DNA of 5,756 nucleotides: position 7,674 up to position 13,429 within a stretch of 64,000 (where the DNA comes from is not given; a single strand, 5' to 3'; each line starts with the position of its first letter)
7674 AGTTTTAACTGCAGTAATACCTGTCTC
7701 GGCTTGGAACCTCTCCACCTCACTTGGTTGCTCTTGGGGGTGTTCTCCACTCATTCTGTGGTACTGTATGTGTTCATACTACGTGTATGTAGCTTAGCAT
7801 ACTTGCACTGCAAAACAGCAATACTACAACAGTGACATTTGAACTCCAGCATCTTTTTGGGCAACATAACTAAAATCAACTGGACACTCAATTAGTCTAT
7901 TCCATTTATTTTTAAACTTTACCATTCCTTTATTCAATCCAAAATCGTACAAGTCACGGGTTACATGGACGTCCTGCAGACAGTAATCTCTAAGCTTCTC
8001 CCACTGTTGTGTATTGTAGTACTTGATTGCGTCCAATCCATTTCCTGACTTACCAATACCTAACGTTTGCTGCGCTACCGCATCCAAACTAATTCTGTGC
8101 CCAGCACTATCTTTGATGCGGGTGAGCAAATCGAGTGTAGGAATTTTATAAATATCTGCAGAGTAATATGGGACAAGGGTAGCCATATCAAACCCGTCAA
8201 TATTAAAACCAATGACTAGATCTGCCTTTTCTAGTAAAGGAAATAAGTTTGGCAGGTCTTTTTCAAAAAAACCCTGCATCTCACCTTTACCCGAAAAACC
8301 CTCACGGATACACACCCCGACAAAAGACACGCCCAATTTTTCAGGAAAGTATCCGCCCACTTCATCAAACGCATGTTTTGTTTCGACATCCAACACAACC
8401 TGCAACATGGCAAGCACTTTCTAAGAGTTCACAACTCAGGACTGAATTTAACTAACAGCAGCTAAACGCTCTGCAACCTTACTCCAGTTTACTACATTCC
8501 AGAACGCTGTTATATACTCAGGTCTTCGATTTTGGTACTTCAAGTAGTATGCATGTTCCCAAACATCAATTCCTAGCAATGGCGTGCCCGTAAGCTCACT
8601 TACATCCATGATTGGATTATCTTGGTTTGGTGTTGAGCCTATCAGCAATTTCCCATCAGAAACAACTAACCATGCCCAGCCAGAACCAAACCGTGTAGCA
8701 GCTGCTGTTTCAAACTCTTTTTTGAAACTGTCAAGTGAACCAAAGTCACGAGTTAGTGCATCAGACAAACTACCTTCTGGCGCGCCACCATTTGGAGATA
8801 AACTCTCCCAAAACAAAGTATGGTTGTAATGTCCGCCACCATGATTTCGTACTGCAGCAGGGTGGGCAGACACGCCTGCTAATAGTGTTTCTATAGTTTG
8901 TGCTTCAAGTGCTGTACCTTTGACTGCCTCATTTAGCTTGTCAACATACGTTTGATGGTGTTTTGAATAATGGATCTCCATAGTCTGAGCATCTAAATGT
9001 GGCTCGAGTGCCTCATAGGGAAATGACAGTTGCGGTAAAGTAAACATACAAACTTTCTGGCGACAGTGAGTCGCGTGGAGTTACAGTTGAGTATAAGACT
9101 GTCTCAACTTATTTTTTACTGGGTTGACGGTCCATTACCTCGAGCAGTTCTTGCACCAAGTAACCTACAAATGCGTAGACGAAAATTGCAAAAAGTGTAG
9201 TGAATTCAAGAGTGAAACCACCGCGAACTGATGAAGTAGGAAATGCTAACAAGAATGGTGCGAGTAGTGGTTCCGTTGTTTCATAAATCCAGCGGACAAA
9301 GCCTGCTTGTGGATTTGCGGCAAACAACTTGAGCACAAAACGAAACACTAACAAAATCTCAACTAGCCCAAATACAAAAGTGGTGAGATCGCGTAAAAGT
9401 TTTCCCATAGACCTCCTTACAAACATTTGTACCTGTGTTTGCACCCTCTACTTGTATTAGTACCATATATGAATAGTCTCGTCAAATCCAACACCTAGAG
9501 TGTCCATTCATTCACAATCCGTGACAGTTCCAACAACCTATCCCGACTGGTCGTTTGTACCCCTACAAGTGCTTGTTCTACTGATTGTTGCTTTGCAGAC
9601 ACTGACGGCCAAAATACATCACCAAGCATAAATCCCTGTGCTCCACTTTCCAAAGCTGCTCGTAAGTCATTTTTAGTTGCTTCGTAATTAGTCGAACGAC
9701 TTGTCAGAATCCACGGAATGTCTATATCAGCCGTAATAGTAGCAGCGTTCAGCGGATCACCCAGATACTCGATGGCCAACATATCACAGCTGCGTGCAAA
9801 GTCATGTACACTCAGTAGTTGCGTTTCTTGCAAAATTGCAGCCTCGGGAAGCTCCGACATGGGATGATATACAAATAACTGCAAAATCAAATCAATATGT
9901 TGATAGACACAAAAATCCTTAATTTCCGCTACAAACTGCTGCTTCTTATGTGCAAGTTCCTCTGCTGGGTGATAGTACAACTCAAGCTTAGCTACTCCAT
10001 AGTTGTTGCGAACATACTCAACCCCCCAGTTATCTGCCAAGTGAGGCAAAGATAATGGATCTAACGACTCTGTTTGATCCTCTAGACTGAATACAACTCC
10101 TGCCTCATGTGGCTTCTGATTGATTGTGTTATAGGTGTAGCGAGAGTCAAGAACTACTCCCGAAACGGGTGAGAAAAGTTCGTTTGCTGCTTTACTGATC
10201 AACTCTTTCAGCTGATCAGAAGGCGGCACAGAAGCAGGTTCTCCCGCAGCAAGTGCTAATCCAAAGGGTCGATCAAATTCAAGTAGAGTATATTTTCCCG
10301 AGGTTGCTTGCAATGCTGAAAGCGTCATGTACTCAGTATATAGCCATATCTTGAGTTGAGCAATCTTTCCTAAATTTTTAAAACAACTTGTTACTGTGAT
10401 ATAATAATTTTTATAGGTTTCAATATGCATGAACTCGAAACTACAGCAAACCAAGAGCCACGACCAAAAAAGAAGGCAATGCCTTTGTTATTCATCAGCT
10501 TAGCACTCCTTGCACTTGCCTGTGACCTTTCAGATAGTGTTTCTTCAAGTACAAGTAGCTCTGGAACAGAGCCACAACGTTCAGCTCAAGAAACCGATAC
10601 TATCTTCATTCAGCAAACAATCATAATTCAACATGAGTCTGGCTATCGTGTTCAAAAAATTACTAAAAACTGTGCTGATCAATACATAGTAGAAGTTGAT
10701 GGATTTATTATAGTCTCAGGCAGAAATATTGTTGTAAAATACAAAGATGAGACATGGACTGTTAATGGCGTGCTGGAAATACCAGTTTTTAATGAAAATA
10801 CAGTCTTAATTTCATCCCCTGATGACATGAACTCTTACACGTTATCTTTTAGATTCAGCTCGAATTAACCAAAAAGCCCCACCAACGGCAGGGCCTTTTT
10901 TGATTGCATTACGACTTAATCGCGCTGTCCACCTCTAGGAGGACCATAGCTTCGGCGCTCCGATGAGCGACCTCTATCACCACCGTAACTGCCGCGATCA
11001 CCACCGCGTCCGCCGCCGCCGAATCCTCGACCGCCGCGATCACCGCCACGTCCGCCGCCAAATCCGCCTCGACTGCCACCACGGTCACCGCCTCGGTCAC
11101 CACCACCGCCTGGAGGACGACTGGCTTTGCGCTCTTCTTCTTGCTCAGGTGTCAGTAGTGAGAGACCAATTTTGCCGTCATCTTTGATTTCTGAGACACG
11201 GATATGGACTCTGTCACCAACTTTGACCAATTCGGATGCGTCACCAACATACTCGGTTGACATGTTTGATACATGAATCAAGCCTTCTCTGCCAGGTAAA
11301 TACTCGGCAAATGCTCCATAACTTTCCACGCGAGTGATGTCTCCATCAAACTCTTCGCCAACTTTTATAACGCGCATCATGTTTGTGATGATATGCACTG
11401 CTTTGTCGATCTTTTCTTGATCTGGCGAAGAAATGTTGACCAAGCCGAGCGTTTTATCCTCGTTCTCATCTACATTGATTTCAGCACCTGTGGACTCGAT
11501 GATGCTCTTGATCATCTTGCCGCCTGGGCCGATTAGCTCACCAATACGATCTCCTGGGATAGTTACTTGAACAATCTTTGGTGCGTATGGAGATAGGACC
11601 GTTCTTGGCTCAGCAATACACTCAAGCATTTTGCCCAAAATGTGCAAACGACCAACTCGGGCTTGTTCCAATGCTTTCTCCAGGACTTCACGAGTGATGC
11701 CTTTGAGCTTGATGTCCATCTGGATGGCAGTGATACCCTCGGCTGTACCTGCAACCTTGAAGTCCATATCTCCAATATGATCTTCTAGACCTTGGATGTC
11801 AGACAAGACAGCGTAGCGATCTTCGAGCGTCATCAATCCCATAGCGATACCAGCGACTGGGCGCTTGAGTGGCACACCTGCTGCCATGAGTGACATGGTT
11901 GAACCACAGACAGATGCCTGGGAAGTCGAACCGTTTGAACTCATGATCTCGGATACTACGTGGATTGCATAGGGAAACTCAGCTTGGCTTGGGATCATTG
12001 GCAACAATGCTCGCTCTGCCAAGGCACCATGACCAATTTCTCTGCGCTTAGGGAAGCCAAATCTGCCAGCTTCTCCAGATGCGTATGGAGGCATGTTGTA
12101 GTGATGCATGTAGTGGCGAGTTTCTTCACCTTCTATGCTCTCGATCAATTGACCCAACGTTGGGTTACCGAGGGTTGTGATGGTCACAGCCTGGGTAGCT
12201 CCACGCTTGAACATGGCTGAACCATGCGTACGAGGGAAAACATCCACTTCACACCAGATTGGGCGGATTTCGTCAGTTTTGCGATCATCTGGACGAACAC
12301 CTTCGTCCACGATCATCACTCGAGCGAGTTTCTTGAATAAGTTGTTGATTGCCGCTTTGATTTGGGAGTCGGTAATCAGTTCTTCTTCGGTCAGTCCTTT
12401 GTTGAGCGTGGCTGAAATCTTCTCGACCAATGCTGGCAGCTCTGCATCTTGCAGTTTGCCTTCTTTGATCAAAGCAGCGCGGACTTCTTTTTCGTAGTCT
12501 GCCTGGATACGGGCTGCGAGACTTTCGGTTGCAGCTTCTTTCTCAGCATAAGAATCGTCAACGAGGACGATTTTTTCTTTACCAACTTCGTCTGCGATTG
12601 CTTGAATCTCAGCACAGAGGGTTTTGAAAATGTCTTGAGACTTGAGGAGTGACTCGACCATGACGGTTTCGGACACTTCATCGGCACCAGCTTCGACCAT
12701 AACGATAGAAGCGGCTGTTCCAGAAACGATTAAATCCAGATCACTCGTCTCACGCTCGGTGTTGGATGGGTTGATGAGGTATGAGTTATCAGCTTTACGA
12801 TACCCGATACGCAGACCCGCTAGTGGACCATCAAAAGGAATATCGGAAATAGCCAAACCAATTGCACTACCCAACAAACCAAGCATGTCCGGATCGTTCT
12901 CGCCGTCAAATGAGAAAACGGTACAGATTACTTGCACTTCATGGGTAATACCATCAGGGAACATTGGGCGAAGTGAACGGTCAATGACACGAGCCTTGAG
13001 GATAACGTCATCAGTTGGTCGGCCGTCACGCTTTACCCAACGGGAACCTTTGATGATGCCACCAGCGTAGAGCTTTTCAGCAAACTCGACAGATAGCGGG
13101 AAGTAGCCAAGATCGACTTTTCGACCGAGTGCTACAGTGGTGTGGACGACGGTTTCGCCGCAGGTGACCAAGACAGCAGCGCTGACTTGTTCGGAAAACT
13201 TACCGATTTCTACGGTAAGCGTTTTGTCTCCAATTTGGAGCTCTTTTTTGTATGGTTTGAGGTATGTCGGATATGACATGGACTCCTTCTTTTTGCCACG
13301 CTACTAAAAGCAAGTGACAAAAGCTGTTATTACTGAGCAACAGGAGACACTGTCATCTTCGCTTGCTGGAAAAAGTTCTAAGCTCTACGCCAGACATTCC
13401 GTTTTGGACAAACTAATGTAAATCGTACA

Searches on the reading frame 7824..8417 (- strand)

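Call 75: search_protein_families(library=pfam, proteins=[window:7824-8417:-], max_evalue=0.001)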
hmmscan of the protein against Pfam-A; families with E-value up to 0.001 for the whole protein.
window:7824-8417:- (197 aa): 2 families
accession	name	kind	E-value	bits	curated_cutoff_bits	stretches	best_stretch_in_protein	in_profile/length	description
PF13482.12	RNase_H_2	-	2.6e-06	27.9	22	1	60-158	53-162/165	RNase_H superfamily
PF10108.15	DNA_pol_B_exo2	-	0.00039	20.6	24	0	95-154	106-167/213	Predicted 3'-5' exonuclease related to the exonuclease domain of PolB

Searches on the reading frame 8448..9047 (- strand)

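Call 75: search_protein_families(library=pfam, proteins=[window:8448-9047:-], max_evalue=0.001)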
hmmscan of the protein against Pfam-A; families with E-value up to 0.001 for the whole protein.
window:8448-9047:- (199 aa): 2 families
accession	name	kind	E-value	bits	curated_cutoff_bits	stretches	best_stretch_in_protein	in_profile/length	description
PF02777.23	Sod_Fe_C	-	7e-42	142.1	20.9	1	90-194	1-102/102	Iron/manganese superoxide dismutases, C-terminal domain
PF00081.27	Sod_Fe_N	-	8.6e-30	103.5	27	1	2-84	2-82/82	Iron/manganese superoxide dismutases, alpha-hairpin domain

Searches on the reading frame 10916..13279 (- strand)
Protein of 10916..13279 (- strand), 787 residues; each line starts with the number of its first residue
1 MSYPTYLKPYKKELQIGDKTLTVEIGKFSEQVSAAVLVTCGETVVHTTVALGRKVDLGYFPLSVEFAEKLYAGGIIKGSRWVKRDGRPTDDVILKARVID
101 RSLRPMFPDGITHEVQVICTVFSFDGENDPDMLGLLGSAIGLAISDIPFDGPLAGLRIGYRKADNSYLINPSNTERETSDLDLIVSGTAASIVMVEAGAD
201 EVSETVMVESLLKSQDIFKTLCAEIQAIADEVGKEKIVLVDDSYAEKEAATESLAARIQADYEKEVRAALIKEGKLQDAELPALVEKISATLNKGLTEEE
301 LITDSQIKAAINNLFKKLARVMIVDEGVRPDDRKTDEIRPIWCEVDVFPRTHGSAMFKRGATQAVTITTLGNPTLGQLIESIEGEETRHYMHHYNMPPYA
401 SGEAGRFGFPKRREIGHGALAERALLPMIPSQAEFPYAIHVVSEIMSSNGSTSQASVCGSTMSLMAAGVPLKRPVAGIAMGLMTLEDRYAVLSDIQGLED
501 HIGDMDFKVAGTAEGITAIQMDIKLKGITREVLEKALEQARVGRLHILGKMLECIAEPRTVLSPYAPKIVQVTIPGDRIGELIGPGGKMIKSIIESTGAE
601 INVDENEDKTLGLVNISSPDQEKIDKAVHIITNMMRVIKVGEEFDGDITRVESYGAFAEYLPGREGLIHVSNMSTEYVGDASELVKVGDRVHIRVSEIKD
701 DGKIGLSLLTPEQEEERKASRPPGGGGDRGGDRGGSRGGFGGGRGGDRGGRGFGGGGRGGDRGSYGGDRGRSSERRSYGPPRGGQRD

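Call 7: search_protein_families(library=ncbifam, proteins=[window:10916-13279:-], max_evalue=0.01)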
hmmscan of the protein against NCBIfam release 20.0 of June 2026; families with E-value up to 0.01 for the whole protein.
window:10916-13279:- (787 aa): 40 families (the best 25 are shown)
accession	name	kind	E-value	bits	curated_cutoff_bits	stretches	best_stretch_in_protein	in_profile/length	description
NF008805.1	PRK11824.1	equivalog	5.7e-253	841.3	471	1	12-708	2-680/683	polyribonucleotide nucleotidyltransferase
TIGR03591.1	polynuc_phos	equivalog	8.4e-253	840.8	525.05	1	15-708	1-686/689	polyribonucleotide nucleotidyltransferase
TIGR02696.1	pppGpp_PNP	exception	7.4e-177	589.9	1106.75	1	15-706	13-718/720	guanosine pentaphosphate synthetase I/polyribonucleotide nucleotidyltransferase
TIGR02065.1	ECX1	equivalog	2.1e-22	79.6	318.7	1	322-543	2-214/230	exosome complex exonuclease Rrp41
NF006363.0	PRK08582.1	equivalog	1.1e-18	67.8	171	1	638-720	3-85/140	S1 domain-containing RNA-binding protein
NF040579.1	S1_dom_CvfD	subfamily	1.8e-15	57.1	117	1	639-719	2-83/113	CvfD/Ygs/GSP13 family RNA-binding post-transcriptional regulator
NF005208.0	PRK06676.1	equivalog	9.7e-15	54.4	368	1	635-719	273-358/391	30S ribosomal protein S1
NF005973.0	PRK08059.1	equivalog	1.5e-14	54.2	148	1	634-718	1-86/123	S1 domain-containing post-transcriptional regulator GSP13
NF010379.0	PRK13806.1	equivalog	4.7e-14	51.9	648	1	632-703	194-265/491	30S ribosomal protein S1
NF005573.0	PRK07252.1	equivalog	4.5e-13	49.2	183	1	638-718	1-82/120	S1 RNA-binding domain-containing protein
NF004953.0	PRK06299.1-3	equivalog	5.4e-13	48.1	720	1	632-709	290-369/580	30S ribosomal protein S1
NF004473.0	PRK05807.1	equivalog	1.2e-12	48.4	178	1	638-715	3-79/136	S1 domain-containing RNA-binding protein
NF000907.0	PRK00087.1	equivalog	3.9e-12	45.2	624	1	638-718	561-642/671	bifunctional 4-hydroxy-3-methylbut-2-enyl diphosphate reductase/30S ribosomal protein S1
NF040578.1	S1_dom_Ygs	exception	3.5e-11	43.3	175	1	635-717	2-86/122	S1 domain-containing post-transcriptional regulator Ygs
NF004952.0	PRK06299.1-2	equivalog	3.7e-10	38.7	524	1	638-707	301-372/580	30S ribosomal protein S1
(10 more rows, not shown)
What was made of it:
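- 10916..13279 (-): pnp (polynucleotide phosphorylase, 787 aa, with an RGG-rich C-terminal tail), the downstream neighbour. TIGR03591 E 8e-253 (call 7).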

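Call 35: list_cluster_members(proteins=[P0001, P0003, window:10916-13279:-, window:15483-15752:-, window:16721-18187:-])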
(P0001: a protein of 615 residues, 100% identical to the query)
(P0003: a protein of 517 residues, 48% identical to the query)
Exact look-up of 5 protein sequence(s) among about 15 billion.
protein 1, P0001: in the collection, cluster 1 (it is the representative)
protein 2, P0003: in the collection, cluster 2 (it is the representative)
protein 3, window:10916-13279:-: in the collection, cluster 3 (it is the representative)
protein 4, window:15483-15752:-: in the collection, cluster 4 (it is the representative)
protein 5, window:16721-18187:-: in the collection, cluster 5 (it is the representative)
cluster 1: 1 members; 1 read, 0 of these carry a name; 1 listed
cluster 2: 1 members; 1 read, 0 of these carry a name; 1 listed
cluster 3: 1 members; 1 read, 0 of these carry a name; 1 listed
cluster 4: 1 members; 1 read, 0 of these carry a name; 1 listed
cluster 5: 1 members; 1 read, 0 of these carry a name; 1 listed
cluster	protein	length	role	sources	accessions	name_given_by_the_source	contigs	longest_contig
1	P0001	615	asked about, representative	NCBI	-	-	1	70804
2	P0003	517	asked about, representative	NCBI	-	-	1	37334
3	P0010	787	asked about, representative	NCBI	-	-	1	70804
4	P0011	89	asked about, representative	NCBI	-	-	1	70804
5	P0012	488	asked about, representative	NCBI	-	-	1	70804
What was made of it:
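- Tried and rejected: Cluster look-ups gave singletons without names (call 35).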

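Call 38: find_homologous_proteins(query=window:10916-13279:-, max_evalue=1e-50)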
Query window:10916-13279:- (787 aa): 8000 proteins with E <= 1e-50 among 8000 candidates; the best 120 are listed.
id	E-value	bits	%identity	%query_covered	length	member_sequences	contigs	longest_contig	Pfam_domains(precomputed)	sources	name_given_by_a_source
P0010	0.0e+0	1745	100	100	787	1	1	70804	PF00013.36,PF03725.21,PF00575.30,PF03726.20,PF01138.28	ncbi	-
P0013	0.0e+0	1662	95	100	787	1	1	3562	PF00013.36,PF03725.21,PF00575.30,PF03726.20,PF01138.28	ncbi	-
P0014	0.0e+0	1587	92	92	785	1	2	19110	PF00013.36,PF03725.21,PF00575.30,PF03726.20,PF01138.28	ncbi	-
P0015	0.0e+0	1583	92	92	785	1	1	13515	PF00013.36,PF03725.21,PF00575.30,PF03726.20,PF01138.28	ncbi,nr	ncbi:polyribonucleotide nucleotidyltransferase [Candidatus Woesebacteria bacterium]|nr:polyribonucle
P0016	0.0e+0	1447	85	92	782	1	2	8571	PF00013.36,PF03725.21,PF00575.30,PF03726.20,PF01138.28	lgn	-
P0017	0.0e+0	1210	71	91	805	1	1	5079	PF00013.36,PF03725.21,PF00575.30,PF03726.20,PF01138.28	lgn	-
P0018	0.0e+0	1207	73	92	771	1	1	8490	PF00013.36,PF03725.21,PF00575.30,PF03726.20,PF01138.28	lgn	-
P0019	0.0e+0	1205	72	91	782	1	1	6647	PF00013.36,PF03725.21,PF00575.30,PF03726.20,PF01138.28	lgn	-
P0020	0.0e+0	1203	71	92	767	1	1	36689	PF00013.36,PF03725.21,PF00575.30,PF03726.20,PF01138.28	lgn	-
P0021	0.0e+0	1202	68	97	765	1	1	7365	PF00013.36,PF03725.21,PF00575.30,PF03726.20,PF01138.28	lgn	-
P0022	0.0e+0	1201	71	92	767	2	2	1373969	PF00013.36,PF03725.21,PF00575.30,PF03726.20,PF01138.28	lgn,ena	-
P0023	0.0e+0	1197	71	92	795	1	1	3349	PF00013.36,PF03725.21,PF00575.30,PF01138.28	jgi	jgi:polyribonucleotide nucleotidyltransferase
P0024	0.0e+0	1196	71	95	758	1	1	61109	PF00013.36,PF03725.21,PF00575.30,PF03726.20,PF01138.28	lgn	-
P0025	0.0e+0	1196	70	93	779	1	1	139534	PF00013.36,PF03725.21,PF00575.30,PF03726.20,PF01138.28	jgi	jgi:polyribonucleotide nucleotidyltransferase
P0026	0.0e+0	1196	72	91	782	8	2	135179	PF00013.36,PF03725.21,PF00575.30,PF03726.20,PF01138.28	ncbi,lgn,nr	ncbi:polyribonucleotide nucleotidyltransferase [Patescibacteria group bacterium]|nr:polyribonucleoti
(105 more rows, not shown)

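Call 39: find_encoding_contigs(protein=P0014, flank=6000, max_places=2)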
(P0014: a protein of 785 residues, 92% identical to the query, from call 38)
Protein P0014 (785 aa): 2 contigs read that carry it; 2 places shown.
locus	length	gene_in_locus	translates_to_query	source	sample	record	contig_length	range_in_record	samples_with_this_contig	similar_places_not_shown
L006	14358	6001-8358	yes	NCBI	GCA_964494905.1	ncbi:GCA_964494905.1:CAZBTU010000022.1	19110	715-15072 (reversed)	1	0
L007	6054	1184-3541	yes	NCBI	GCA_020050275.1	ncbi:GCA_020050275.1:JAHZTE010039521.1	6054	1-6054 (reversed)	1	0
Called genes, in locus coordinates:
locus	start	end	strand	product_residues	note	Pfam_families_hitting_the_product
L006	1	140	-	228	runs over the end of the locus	PF06790:UPF0259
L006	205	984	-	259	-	PF03400:DDE_Tnp_IS1 (faint)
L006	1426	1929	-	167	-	PF05154:TM2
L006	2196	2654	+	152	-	PF10386:DUF2441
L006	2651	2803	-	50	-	-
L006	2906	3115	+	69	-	-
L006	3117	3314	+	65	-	-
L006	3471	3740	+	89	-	PF00312:Ribosomal_S15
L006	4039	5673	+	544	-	-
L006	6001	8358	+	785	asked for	PF01138:RNase_PH, PF03725:RNase_PH_C (weak), PF03726:PNPase (weak), PF01138:RNase_PH, PF00013:KH_1, PF00575:S1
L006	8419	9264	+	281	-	-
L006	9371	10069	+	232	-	-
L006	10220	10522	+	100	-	PF02325:CCB3_YggT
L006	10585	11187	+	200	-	PF00081:Sod_Fe_N, PF02777:Sod_Fe_C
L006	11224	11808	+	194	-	PF13482:RNase_H_2 (weak)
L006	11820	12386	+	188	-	PF00293:NUDIX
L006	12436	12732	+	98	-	-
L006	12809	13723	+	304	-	-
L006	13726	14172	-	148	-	-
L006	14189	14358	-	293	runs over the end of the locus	?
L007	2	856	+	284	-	?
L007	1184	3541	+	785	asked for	PF01138:RNase_PH, PF03725:RNase_PH_C (weak), PF03726:PNPase (weak), PF01138:RNase_PH, PF00013:KH_1, PF00575:S1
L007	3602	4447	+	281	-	-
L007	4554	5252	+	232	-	-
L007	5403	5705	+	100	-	PF02325:CCB3_YggT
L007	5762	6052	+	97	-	?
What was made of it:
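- An IS1-like transposase fragment (a faint hit) lies about 3 kb upstream of the orthologue in L006 (call 39).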

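Call 40: find_encoding_contigs(protein=P0016, flank=6000, max_places=2)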
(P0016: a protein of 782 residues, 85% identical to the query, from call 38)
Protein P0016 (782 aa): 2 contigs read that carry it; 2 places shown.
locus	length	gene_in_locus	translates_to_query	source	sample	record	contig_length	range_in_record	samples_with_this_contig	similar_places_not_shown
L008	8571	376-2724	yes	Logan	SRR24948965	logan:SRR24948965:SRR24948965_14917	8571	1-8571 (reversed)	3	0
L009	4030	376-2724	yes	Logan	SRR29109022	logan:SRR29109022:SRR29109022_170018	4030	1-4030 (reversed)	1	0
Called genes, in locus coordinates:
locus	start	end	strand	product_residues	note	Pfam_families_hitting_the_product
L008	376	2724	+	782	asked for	PF01138:RNase_PH, PF03725:RNase_PH_C, PF03726:PNPase, PF01138:RNase_PH, PF00013:KH_1, PF00575:S1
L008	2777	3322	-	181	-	-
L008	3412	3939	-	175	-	-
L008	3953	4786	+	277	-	-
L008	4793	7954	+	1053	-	-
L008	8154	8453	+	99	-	PF02325:CCB3_YggT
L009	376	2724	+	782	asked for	PF01138:RNase_PH, PF03725:RNase_PH_C, PF03726:PNPase, PF01138:RNase_PH, PF00013:KH_1, PF00575:S1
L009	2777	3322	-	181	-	-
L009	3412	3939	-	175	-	-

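Call 45: find_encoding_contigs(protein=P0022, flank=5000, max_places=1)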
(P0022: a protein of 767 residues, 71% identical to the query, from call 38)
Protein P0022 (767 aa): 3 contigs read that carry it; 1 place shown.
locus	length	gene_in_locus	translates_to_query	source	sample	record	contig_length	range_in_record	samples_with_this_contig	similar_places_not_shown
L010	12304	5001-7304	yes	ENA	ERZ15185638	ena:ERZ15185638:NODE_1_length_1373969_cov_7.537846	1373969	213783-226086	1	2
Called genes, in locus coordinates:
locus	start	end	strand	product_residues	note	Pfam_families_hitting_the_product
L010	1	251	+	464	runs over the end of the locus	-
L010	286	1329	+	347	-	PF04055:Radical_SAM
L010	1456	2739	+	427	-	PF08529:NusA_N, PF13184:KH_NusA_1st, PF26594:KH_NusA_2nd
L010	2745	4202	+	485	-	PF00009:GTP_EFTU, PF00071:Ras (weak), PF01926:MMR_HSR1, PF02421:FeoB_N (weak), PF09439:SRPRB (faint), PF22042:EF-G_D2, PF11987:IF-2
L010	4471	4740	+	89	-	PF00312:Ribosomal_S15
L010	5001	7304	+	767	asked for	PF01138:RNase_PH, PF03725:RNase_PH_C, PF03726:PNPase, PF01138:RNase_PH, PF00013:KH_1, PF00575:S1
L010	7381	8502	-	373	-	PF25231:DUF7847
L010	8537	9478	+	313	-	-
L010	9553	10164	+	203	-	PF00081:Sod_Fe_N, PF02777:Sod_Fe_C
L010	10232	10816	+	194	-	PF13482:RNase_H_2 (weak)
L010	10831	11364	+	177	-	PF00293:NUDIX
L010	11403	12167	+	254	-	PF02463:SMC_N (faint), PF00005:ABC_tran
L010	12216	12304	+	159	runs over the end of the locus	PF00293:NUDIX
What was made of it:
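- On Canonical rpsO-pnp operon: The canonical adjacency is present in L010 (call 45).
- L010 (PNPase 71% identical) has nusA-infB-rpsO-pnp with nothing in between (call 45). It is absent from a relative that has rpsO directly next to pnp, although only that 12-kb stretch was examined (call 45).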

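Call 46: find_encoding_contigs(protein=P0026, flank=5000, max_places=1)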
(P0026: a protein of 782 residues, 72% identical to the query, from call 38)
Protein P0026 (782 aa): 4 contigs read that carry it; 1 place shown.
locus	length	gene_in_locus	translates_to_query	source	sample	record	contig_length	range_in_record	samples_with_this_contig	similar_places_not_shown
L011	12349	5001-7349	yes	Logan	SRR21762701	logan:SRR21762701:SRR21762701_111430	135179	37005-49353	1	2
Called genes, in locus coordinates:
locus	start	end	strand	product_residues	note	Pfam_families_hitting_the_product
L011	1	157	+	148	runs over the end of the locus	PF02308:MgtC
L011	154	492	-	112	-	PF04977:DivIC (faint)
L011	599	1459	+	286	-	PF02899:Phage_int_SAM_1, PF13495:Phage_int_SAM_4, PF00589:Phage_integrase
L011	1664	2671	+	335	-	PF00579:tRNA-synt_1b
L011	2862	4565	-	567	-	PF02543:Carbam_trans_N, PF00814:TsaD (faint), PF16861:Carbam_trans_C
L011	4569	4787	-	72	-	-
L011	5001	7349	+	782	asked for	PF01138:RNase_PH, PF03725:RNase_PH_C, PF03726:PNPase (weak), PF01138:RNase_PH, PF00013:KH_1, PF00575:S1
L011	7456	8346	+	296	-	-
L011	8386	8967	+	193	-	PF13482:RNase_H_2 (weak)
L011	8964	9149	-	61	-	-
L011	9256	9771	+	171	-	PF00293:NUDIX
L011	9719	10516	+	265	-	PF00005:ABC_tran, PF02463:SMC_N (weak), PF13304:AAA_21 (faint)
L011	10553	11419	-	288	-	PF01408:GFO_IDH_MocA, PF22725:GFO_IDH_MocA_C3 (weak)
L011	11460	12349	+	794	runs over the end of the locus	PF04932:Wzy_C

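Call 47: find_encoding_contigs(protein=P0015, flank=6000, max_places=2)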
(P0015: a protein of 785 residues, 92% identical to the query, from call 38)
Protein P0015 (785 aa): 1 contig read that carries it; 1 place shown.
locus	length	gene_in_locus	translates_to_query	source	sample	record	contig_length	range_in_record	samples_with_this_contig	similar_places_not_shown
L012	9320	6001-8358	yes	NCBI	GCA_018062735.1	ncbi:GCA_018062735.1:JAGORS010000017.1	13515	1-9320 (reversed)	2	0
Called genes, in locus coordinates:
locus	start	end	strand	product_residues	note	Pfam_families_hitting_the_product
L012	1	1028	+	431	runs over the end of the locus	PF08529:NusA_N, PF13184:KH_NusA_1st, PF26594:KH_NusA_2nd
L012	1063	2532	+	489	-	PF00009:GTP_EFTU, PF01926:MMR_HSR1, PF22042:EF-G_D2, PF11987:IF-2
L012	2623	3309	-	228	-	PF06790:UPF0259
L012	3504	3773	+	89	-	PF00312:Ribosomal_S15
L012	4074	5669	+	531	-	-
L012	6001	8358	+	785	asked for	PF01138:RNase_PH, PF03725:RNase_PH_C (weak), PF03726:PNPase (weak), PF01138:RNase_PH, PF00013:KH_1, PF00575:S1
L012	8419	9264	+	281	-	-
